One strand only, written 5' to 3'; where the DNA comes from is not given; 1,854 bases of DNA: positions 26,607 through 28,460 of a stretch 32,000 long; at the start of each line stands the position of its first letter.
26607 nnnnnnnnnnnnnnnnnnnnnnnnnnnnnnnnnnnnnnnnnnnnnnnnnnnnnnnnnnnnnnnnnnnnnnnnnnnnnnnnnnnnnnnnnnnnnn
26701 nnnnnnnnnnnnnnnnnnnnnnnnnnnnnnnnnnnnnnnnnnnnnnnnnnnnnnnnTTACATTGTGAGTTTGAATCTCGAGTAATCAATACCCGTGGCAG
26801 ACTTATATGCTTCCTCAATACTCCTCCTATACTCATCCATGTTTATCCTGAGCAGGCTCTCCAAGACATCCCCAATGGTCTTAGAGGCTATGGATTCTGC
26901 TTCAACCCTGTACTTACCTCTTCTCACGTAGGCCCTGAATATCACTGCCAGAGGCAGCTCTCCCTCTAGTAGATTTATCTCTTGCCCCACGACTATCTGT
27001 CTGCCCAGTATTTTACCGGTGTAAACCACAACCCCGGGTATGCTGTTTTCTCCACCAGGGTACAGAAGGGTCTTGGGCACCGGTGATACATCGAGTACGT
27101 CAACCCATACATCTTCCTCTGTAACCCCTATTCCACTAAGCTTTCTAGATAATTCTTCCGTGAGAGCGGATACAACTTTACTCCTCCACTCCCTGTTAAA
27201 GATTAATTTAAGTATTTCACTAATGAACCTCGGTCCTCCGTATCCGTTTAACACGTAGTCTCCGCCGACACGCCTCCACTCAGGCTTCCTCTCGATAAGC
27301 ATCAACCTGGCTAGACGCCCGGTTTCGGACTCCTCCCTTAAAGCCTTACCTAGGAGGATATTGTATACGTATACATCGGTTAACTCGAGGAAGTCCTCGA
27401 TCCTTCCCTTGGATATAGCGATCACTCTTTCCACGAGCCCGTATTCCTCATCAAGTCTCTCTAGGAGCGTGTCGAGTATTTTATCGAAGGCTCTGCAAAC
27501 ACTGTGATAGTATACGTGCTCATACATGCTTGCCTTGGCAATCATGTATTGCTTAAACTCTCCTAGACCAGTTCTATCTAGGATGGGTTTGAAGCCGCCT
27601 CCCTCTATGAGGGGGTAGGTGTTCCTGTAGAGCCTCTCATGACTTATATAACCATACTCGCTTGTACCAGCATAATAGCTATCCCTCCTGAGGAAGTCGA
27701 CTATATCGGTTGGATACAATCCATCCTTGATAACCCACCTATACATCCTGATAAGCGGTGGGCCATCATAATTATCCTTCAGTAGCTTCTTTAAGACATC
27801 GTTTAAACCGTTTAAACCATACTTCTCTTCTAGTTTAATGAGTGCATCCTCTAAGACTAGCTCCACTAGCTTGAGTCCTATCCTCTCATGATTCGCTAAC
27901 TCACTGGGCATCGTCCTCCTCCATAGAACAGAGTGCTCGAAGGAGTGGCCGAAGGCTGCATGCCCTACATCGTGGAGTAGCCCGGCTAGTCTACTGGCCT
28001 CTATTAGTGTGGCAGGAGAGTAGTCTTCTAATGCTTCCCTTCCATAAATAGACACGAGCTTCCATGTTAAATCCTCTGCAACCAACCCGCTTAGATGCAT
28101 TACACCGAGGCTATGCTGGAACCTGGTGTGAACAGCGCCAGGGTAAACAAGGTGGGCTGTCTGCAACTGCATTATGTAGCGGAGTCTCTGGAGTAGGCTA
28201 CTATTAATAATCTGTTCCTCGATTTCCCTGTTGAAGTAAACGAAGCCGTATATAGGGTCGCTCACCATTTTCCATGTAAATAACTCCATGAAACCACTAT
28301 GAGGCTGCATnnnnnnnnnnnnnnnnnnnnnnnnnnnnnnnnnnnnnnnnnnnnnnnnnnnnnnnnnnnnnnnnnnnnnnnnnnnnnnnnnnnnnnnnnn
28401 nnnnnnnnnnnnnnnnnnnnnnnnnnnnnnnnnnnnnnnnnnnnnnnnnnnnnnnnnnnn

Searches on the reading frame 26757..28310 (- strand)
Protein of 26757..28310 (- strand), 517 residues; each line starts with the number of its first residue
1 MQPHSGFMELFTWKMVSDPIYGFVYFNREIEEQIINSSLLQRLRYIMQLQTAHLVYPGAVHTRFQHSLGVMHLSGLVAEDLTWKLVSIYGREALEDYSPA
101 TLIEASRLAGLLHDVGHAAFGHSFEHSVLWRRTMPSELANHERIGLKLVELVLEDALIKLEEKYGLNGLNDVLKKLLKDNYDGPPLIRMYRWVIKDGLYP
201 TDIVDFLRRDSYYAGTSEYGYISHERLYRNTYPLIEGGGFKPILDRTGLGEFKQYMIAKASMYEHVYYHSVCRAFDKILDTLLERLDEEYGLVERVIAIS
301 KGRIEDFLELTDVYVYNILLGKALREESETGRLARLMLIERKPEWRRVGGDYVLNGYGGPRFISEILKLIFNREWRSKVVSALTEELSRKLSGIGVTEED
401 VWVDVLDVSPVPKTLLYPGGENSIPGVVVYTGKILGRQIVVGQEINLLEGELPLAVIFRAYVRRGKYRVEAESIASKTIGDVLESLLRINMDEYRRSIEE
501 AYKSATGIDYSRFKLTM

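Call 7: search_protein_families(library=pfam, proteins=[window:26757-28310:-], max_evalue=0.1)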
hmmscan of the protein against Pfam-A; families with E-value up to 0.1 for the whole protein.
window:26757-28310:- (517 aa): 2 families
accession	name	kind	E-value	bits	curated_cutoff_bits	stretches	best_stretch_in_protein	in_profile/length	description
PF01966.28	HD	-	2.5e-09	37.9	22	1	63-155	1-72/116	HD domain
PF19276.4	HD_assoc_2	-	0.0013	18.6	23.1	1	242-289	17-64/222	HD associated region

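Call 8: search_protein_families(library=padloc, proteins=[window:26757-28310:-], max_evalue=0.1)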
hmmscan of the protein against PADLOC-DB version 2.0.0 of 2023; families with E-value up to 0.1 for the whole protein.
window:26757-28310:- (517 aa): 3 families
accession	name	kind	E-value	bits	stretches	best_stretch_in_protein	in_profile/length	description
PDLC02374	dGTPase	-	1.9e-07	28.8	1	32-126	46-120/395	-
PDLC01286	Cas3f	-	0.0025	14.1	1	106-182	111-181/979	CAS-I-F; effector_G3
PDLC01254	Cas3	-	0.015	13.5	1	65-157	11-76/164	CAS-I; effector_G3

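Call 9: search_protein_families(library=ncbifam, proteins=[window:26757-28310:-], max_evalue=0.1)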
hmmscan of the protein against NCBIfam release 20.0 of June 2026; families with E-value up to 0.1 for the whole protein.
window:26757-28310:- (517 aa): 8 families
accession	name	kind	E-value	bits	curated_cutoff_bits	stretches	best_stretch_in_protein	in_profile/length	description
TIGR01353.1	dGTP_triPase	subfamily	2.6e-08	33.8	152.35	1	33-128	11-97/389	dGTP triphosphohydrolase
NF002205.0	PRK01096.1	equivalog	1.6e-05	24.1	439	1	34-128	35-125/444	deoxyguanosinetriphosphate triphosphohydrolase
NF003429.0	PRK04926.1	equivalog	2.2e-05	23.5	405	1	33-128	38-132/500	dGTPase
NF041026.1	antiphage_dGTPase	exception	0.00043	19.5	400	1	60-126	50-109/425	anti-phage deoxyguanosine triphosphatase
NF003701.1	PRK05318.1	subfamily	0.0012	17.9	383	1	33-126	26-111/426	anti-phage deoxyguanosine triphosphatase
NF002327.0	PRK01286.1-2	equivalog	0.0037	16.4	393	1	102-153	100-145/345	deoxyguanosinetriphosphate triphosphohydrolase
NF002326.0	PRK01286.1-1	equivalog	0.0069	15.8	390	1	31-150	39-137/379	deoxyguanosinetriphosphate triphosphohydrolase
TIGR00277.1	HDIG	domain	0.02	14.8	27.6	0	101-150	25-66/84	HDIG domain-containing metalloprotein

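Call 10: search_protein_families(library=phrogs, proteins=[window:26757-28310:-], max_evalue=0.1)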
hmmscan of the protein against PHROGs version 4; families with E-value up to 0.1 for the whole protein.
window:26757-28310:- (517 aa): 3 families
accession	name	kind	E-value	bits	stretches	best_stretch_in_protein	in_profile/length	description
phrog_35128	-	unknown function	7.7e-28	98.6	2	15-128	10-128/511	-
phrog_21998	-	unknown function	0.00052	19.6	1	26-130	27-121/451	-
phrog_33744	-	unknown function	0.05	14.6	0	260-290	16-44/61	-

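Call 11: search_solved_structures(query=window:26757-28310:-, max_evalue=0.01, show_alignments=2)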
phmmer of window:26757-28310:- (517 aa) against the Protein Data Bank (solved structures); distinct sequences matched with E-value up to 0.01: 32.
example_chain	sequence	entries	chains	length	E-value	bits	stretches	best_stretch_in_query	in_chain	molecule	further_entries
2hek_A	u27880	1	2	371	2.3e-28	102.6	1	14-329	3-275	Hypothetical protein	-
2o6i_A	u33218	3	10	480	4.7e-27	98.3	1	14-290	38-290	HD domain protein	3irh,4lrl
2q14_A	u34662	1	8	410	8.3e-26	94.2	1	13-286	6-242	Phosphohydrolase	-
6brg_A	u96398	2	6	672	5.4e-20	75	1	13-199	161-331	Deoxynucleoside triphosphate triphosphohydrolase SAMHD1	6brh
6tx0_A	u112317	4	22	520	3e-18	69.3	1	10-181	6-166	Deoxynucleoside triphosphate triphosphohydrolase SAMHD1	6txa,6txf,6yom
6brk_A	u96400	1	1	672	3.5e-18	69.1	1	13-199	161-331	Deoxynucleoside triphosphate triphosphohydrolase SAMHD1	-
4q7h_A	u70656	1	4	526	5.3e-18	68.5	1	4-183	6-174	Deoxynucleoside triphosphate triphosphohydrolase SAMHD1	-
4mz7_A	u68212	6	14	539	1.3e-17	67.2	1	10-183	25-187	Deoxynucleoside triphosphate triphosphohydrolase SAMHD1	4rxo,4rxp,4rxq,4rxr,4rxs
6txc_A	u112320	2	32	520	1.4e-17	67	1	10-181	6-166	Deoxynucleoside triphosphate triphosphohydrolase SAMHD1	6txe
5ao0_A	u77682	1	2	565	1.8e-17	66.7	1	10-181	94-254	DEOXYNUCLEOSIDE TRIPHOSPHATE TRIPHOSPHOHYDROLASE SAMHD1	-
8gb1_A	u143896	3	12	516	2e-17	66.6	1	11-181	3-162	Deoxynucleoside triphosphate triphosphohydrolase SAMHD1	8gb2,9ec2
6u6x_A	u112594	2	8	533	2e-17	66.5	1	12-180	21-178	Deoxynucleoside triphosphate triphosphohydrolase SAMHD1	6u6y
9mr6_A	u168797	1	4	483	2.1e-17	66.5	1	6-283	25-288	HD domain-containing protein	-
7ujn_A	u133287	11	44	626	2.2e-17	66.4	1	10-180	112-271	Deoxynucleoside triphosphate triphosphohydrolase SAMHD1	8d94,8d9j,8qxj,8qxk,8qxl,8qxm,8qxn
4bzc_A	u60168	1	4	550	2.7e-17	66.1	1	12-181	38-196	DEOXYNUCLEOSIDE TRIPHOSPHATE TRIPHOSPHOHYDROLASE SAMHD1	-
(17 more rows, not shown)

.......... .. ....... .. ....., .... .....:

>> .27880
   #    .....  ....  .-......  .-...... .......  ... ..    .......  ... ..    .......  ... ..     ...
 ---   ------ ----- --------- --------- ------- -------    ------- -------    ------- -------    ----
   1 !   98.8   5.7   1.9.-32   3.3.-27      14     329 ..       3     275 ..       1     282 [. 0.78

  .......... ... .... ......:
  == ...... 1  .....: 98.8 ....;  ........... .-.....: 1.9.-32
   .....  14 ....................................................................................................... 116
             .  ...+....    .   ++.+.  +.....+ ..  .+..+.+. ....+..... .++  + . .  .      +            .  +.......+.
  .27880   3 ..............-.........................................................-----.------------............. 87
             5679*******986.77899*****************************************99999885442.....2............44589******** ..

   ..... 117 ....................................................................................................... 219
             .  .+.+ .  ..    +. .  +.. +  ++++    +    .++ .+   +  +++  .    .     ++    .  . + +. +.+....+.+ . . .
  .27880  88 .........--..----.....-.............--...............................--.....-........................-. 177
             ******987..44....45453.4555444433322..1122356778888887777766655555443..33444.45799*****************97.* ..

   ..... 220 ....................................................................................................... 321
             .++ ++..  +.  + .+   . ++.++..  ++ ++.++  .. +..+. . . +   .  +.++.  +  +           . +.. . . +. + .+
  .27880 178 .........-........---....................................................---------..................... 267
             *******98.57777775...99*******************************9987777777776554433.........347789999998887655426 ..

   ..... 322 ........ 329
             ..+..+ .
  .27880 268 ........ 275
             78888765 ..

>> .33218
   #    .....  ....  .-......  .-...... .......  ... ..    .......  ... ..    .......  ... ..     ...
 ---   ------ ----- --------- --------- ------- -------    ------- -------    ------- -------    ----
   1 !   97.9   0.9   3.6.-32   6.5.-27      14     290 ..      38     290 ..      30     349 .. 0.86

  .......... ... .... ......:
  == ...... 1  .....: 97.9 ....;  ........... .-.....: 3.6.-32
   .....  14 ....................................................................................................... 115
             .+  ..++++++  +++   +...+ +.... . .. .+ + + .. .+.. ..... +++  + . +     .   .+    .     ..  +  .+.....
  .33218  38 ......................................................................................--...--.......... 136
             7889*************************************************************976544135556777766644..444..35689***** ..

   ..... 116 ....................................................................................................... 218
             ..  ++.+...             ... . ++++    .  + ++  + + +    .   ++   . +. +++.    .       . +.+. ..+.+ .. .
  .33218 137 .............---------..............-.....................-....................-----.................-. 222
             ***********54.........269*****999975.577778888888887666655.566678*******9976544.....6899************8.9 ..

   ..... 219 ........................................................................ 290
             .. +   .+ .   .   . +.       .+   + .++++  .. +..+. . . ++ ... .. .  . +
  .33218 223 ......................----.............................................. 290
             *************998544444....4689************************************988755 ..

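Call 12: find_homologous_proteins(query=window:26757-28310:-)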
Query window:26757-28310:- (517 aa): 927 proteins with E <= 0.001 among 8000 candidates; the best 120 are listed.
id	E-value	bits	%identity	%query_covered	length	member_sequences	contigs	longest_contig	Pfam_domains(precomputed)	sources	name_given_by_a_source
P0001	0.0e+0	1156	100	100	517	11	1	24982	PF01966.29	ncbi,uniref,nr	ncbi:HD domain-containing protein [Desulfurococcus amylolyticus]|uniref:HD domain-containing protein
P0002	3.4e-258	876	73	100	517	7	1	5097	PF01966.29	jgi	-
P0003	7.1e-258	875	75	97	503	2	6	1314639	PF01966.29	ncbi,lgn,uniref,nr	ncbi:HD domain-containing protein [Desulfurococcus mucosus]|uniref:Metal dependent phosphohydrolase 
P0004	2.9e-236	803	69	97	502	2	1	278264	PF01966.29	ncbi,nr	ncbi:MAG: HD domain-containing protein [Desulfurococcus sp.]|nr:HD domain-containing protein [Desulf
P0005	4.8e-183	628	55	98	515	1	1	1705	PF01966.29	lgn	-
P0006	5.4e-183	628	54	98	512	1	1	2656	PF01966.29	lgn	-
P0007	1.5e-182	626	54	98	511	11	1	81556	PF01966.29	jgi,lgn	jgi:HD superfamily phosphohydrolase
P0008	7.3e-181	621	53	98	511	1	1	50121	PF01966.29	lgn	-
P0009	2.3e-180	619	56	99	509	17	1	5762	PF01966.29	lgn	-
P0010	5.5e-180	618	57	99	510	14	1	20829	PF01966.29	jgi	jgi:HD superfamily phosphohydrolase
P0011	1.6e-179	616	54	98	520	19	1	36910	PF01966.29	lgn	-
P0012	5.6e-179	614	53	98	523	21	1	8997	PF01966.29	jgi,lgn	jgi:HD superfamily phosphohydrolase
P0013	9.3e-179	614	53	98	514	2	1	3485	PF01966.29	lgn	-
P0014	2.2e-178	613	55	98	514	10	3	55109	PF01966.29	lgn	-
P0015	1.2e-177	610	56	98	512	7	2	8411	PF01966.29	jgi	-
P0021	4.0e-176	605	58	93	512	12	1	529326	PF01966.29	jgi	-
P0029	7.9e-174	597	54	99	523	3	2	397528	PF01966.29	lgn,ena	-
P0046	8.7e-170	584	53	97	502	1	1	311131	PF01966.29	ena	-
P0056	9.4e-167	574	50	98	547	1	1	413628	PF01966.29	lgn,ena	-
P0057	9.6e-167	574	51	98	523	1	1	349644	PF01966.29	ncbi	-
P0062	1.3e-145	504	48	94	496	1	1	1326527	PF01966.29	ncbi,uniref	ncbi:HD domain-containing protein [Thermogladius sp. 4427co]|uniref:HD domain-containing protein n=1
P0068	2.1e-96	342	42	89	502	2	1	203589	PF01966.29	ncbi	-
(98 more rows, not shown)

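Call 14: find_encoding_contigs(protein=P0003, flank=8000, max_places=3)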
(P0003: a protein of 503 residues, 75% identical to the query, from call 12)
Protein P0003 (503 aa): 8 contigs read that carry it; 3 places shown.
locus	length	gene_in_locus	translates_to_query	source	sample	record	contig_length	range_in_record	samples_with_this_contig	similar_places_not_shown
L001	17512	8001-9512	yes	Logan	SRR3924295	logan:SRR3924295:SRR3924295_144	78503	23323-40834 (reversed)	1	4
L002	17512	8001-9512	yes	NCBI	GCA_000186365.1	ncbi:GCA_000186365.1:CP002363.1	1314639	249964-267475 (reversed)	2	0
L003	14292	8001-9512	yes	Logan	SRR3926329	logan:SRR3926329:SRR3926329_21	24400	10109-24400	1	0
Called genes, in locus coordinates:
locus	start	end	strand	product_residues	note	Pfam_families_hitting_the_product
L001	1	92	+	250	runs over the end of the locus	-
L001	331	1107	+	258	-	-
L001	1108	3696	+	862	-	PF10102:DUF2341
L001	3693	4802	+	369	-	-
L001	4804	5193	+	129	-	-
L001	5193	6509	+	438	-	-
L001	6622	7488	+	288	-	-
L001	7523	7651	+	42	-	-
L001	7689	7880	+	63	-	PF12802:MarR_2 (weak), PF09339:HTH_IclR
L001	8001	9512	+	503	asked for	PF01966:HD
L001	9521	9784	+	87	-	-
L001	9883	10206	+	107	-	-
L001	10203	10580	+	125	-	-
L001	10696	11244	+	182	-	PF01467:CTP_transf_like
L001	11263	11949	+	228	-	PF03692:CxxCxxCC (weak)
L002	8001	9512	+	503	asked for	PF01966:HD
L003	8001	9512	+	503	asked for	PF01966:HD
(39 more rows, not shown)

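Call 15: find_encoding_contigs(protein=P0001, flank=10000, max_places=3)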
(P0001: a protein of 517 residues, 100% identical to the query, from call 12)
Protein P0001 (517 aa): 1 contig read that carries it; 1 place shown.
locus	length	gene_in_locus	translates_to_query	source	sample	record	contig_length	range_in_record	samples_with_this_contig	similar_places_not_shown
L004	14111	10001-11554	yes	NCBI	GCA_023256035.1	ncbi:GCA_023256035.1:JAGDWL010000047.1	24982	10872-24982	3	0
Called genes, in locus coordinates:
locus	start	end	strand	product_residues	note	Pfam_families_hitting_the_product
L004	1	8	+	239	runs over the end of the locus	-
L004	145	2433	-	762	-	PF00270:DEAD, PF04851:ResIII (faint), PF00271:Helicase_C, PF09369:MZB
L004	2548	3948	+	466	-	PF01523:PmbA_TldD_1st, PF19290:PmbA_TldD_2nd, PF19289:PmbA_TldD_3rd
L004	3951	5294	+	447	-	PF19290:PmbA_TldD_2nd (weak), PF19289:PmbA_TldD_3rd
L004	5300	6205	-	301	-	PF03099:BPL_LplA_LipB, PF02237:BPL_C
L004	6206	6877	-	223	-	PF03692:CxxCxxCC (weak)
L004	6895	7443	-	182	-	PF01467:CTP_transf_like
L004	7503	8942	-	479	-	PF00939:Na_sulph_symp, PF03600:CitMHS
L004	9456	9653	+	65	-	-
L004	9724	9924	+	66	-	PF09339:HTH_IclR, PF12802:MarR_2 (weak)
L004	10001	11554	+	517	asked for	PF01966:HD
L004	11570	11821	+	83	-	-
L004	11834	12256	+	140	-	-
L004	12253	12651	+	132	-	-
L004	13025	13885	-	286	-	-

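Call 16: find_encoding_contigs(protein=P0021, flank=7000, max_places=1)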
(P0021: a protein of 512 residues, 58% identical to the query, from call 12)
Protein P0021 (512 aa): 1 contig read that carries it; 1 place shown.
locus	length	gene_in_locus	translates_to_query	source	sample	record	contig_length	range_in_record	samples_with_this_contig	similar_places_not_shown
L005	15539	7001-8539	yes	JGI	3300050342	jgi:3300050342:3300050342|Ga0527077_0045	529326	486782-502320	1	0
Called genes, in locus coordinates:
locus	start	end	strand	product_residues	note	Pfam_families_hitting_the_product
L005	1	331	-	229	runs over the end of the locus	PF01904:DUF72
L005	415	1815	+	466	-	PF02878:PGM_PMM_I, PF02879:PGM_PMM_II, PF02880:PGM_PMM_III (weak), PF00408:PGM_PMM_IV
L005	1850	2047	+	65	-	-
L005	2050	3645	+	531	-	PF02885:Glycos_trans_3N, PF00591:Glycos_transf_3, PF07831:PYNP_C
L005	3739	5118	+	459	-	PF01134:GIDA (weak), PF01266:DAO (faint), PF01494:FAD_binding_3 (faint), PF04820:Trp_halogenase (faint), PF05834:Lycopene_cycl (weak), PF07992:Pyr_redox_2 (weak), PF12831:FAD_oxidored (faint), PF22578:GGR_cat, +1 more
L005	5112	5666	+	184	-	-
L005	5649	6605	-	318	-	PF01368:DHH (weak), PF02272:DHHA1 (weak)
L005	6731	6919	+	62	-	PF09339:HTH_IclR, PF12802:MarR_2 (weak)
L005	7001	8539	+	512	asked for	PF01966:HD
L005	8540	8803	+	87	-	-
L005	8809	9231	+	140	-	-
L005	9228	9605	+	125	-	-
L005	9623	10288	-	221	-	PF01865:PhoU_div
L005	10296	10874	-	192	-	PF01384:PHO4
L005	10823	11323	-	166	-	PF01384:PHO4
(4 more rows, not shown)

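Call 17: find_encoding_contigs(protein=P0062, flank=7000, max_places=1)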
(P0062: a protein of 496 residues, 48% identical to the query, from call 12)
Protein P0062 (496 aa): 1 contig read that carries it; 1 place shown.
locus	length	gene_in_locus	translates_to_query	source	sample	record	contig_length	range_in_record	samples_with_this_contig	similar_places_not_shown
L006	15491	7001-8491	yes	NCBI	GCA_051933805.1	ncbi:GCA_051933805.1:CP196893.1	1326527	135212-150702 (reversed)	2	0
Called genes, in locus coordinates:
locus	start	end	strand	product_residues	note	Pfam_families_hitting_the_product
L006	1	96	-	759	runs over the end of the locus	PF00270:DEAD, PF04851:ResIII (faint), PF00271:Helicase_C, PF09369:MZB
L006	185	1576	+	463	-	PF01523:PmbA_TldD_1st, PF19290:PmbA_TldD_2nd (faint), PF19289:PmbA_TldD_3rd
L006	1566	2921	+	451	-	PF19289:PmbA_TldD_3rd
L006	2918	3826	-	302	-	PF03099:BPL_LplA_LipB, PF02237:BPL_C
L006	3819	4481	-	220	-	PF03692:CxxCxxCC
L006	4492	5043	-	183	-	PF01467:CTP_transf_like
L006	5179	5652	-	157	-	-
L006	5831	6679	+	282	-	PF01842:ACT (faint), PF22629:ACT_AHAS_ss (faint), PF02830:V4R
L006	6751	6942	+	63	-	PF12840:HTH_20 (faint), PF12802:MarR_2 (weak), PF09339:HTH_IclR (weak)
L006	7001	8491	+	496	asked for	PF01966:HD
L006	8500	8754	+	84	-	-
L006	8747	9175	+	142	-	-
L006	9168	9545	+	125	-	-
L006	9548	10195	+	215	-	-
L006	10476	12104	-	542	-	-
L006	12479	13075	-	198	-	PF02163:Peptidase_M50 (weak)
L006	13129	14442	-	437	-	-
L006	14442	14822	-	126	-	-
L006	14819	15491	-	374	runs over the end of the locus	-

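Call 18: find_encoding_contigs(protein=P0056, flank=7000, max_places=1)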
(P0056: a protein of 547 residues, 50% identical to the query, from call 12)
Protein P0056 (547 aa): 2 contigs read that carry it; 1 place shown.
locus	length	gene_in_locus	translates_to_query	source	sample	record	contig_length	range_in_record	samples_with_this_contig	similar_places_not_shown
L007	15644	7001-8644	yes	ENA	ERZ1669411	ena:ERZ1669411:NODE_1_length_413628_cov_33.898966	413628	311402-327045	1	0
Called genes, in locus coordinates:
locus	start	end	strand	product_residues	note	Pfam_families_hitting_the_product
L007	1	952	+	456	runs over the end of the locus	PF00890:FAD_binding_2 (faint), PF01266:DAO (faint), PF01494:FAD_binding_3 (weak), PF04820:Trp_halogenase (faint), PF05834:Lycopene_cycl (faint), PF12831:FAD_oxidored (weak), PF13450:NAD_binding_8 (weak), PF22578:GGR_cat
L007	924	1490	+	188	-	PF04250:DUF429 (faint)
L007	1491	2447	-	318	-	PF01368:DHH (weak), PF02272:DHHA1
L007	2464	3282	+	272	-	-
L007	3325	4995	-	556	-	PF00437:T2SSE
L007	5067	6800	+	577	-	PF00482:T2SSF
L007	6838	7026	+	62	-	PF25212:HVO_A0114 (weak), PF01022:HTH_5 (weak), PF13412:HTH_24, PF09339:HTH_IclR, PF12802:MarR_2 (weak), PF12840:HTH_20 (weak)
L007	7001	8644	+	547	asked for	PF01966:HD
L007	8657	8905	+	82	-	-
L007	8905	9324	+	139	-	-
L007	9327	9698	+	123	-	-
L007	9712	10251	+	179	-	PF01467:CTP_transf_like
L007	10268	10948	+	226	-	PF03692:CxxCxxCC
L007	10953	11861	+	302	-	PF03099:BPL_LplA_LipB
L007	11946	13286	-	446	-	PF19290:PmbA_TldD_2nd (faint), PF01523:PmbA_TldD_1st (weak), PF19289:PmbA_TldD_3rd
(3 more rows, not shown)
